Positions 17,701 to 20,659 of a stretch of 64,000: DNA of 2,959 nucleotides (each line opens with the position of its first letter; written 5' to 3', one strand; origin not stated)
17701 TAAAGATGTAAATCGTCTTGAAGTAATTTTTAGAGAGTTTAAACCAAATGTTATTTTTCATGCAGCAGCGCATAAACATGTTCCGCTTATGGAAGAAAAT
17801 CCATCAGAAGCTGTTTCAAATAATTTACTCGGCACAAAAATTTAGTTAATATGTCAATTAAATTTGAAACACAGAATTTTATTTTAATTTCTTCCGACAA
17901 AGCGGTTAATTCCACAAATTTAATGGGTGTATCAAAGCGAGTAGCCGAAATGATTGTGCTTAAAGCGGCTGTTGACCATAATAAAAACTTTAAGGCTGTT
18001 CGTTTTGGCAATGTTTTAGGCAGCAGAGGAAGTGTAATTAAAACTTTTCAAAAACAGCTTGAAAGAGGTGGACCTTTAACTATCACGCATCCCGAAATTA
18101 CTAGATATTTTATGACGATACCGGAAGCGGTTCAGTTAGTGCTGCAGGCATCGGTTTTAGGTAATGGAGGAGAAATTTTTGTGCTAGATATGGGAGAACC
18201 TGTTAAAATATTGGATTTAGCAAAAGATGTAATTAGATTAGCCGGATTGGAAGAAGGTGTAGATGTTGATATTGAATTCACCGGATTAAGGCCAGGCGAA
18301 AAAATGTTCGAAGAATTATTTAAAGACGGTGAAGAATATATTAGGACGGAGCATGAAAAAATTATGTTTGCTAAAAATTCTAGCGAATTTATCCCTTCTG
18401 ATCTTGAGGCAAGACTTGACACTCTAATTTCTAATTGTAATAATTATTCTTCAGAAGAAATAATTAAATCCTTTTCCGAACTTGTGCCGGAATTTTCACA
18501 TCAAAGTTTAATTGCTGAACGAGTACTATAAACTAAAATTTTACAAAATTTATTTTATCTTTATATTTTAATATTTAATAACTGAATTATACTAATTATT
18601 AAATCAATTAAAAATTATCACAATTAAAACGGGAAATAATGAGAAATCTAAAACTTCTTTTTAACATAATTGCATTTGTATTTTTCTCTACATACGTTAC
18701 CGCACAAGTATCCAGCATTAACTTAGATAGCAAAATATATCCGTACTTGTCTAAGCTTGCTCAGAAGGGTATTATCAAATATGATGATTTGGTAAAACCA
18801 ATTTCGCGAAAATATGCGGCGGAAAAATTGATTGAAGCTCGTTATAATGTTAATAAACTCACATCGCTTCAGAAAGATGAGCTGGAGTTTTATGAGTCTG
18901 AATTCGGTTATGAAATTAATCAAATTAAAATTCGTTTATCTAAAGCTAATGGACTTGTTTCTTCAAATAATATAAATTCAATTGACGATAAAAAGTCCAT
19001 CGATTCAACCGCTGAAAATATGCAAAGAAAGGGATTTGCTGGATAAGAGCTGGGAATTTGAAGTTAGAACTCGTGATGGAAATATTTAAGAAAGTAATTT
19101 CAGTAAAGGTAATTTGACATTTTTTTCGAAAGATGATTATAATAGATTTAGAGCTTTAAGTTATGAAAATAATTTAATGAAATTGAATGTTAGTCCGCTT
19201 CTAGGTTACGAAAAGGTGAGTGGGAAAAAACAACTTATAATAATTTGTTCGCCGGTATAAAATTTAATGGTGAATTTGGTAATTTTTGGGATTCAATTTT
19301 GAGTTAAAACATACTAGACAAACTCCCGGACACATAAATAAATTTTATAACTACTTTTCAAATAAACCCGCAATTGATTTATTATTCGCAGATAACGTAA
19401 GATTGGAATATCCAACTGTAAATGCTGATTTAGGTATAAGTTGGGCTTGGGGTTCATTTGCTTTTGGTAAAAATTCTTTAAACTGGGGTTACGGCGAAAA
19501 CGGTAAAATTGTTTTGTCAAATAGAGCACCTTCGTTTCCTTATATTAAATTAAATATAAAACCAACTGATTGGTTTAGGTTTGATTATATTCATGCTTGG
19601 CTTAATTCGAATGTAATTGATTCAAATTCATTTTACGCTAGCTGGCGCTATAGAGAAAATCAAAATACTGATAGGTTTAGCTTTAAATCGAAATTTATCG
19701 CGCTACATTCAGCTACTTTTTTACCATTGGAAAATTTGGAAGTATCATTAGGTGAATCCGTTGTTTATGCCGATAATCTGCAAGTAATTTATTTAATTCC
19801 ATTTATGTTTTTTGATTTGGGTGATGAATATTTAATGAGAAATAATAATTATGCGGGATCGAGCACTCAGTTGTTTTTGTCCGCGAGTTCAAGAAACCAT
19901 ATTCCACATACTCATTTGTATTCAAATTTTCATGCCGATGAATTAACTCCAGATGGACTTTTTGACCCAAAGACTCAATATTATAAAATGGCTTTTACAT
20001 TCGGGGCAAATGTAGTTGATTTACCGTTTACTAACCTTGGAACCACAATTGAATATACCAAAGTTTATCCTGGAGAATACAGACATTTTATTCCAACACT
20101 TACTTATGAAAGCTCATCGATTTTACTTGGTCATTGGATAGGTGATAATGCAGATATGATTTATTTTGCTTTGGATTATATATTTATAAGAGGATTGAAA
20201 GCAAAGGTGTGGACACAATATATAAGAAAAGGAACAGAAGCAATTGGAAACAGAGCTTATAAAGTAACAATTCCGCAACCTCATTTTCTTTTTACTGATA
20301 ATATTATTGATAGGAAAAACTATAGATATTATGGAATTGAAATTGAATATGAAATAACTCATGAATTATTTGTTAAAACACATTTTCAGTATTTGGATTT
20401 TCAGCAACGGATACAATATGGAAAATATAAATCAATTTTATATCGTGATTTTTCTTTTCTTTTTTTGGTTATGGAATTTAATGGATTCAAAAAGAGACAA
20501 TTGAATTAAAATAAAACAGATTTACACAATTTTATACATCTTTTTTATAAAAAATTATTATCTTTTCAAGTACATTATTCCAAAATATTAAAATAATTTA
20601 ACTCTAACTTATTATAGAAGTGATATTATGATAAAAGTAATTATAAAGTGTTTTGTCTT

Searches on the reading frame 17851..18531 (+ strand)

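Call 56: search_protein_families(library=pfam, proteins=[window:17851-18531:+], max_evalue=0.00001)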
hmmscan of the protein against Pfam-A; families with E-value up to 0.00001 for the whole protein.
window:17851-18531:+ (226 aa): 1 family
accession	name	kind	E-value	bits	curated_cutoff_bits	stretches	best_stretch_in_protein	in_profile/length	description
PF02719.21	Polysacc_synt_2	-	7.1e-72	242.5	20.2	1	2-175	115-292/293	Polysaccharide biosynthesis protein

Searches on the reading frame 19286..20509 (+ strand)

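Call 56: search_protein_families(library=pfam, proteins=[window:19286-20509:+], max_evalue=0.00001)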
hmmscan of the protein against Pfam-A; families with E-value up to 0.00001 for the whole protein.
window:19286-20509:+ (407 aa): 1 family
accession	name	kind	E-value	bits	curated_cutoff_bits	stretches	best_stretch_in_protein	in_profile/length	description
PF14052.12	Caps_assemb_Wzi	-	7.2e-09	35.6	30.1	1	52-160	78-175/392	Capsule assembly protein Wzi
